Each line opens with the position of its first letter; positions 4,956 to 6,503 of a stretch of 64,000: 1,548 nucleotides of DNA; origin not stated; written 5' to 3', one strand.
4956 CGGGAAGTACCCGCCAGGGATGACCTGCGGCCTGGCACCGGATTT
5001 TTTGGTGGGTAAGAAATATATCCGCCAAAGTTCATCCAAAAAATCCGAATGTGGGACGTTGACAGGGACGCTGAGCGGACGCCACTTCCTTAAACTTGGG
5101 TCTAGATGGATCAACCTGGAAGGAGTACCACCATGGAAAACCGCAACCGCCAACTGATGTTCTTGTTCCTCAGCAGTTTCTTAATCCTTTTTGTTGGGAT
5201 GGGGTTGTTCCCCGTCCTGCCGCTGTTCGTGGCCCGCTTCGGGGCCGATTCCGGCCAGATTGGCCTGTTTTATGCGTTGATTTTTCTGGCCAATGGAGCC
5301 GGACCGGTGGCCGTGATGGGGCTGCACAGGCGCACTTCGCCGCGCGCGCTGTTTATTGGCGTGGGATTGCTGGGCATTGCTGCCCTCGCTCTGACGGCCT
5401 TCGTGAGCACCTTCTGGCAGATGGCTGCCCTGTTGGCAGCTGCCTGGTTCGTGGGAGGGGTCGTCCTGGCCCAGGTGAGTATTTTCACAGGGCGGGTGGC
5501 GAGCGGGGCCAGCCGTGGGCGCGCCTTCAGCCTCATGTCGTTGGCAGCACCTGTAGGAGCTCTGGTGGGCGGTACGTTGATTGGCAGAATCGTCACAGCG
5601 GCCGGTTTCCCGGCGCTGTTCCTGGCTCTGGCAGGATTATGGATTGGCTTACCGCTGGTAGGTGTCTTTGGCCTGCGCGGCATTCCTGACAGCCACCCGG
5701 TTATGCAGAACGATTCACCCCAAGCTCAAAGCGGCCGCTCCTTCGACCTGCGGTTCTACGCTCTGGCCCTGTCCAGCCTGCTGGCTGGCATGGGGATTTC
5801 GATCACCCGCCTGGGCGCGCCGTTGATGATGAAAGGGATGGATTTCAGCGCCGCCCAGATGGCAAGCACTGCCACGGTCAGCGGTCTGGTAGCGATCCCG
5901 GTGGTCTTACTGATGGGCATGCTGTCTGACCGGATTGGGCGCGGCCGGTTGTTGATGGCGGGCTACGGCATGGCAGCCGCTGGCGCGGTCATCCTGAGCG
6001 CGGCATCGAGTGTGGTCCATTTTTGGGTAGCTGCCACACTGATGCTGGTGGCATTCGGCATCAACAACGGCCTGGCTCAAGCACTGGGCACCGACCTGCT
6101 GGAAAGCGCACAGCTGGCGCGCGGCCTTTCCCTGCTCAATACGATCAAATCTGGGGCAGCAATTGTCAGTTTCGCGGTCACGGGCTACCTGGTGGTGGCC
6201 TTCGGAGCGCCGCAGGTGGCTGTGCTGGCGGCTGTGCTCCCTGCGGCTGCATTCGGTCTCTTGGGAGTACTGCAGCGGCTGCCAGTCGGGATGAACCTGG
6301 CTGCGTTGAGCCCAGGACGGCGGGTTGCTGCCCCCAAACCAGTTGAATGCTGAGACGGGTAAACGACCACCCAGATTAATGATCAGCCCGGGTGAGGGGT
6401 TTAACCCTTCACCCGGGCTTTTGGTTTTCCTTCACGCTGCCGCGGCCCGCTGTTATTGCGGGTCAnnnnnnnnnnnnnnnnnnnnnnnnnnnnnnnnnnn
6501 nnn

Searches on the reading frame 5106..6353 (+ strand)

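Call 27: search_protein_families(library=pfam, proteins=[window:5106-6353:+], max_evalue=0.001)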
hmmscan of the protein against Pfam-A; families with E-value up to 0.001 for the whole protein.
window:5106-6353:+ (415 aa): 2 families
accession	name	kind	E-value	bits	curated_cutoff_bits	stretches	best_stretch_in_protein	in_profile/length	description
PF07690.21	MFS_1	-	2.1e-26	93.1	33.4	2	20-212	1-191/347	Major Facilitator Superfamily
PF13347.12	MFS_2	-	0.00082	18.5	27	0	246-364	258-382/427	MFS/sugar transport protein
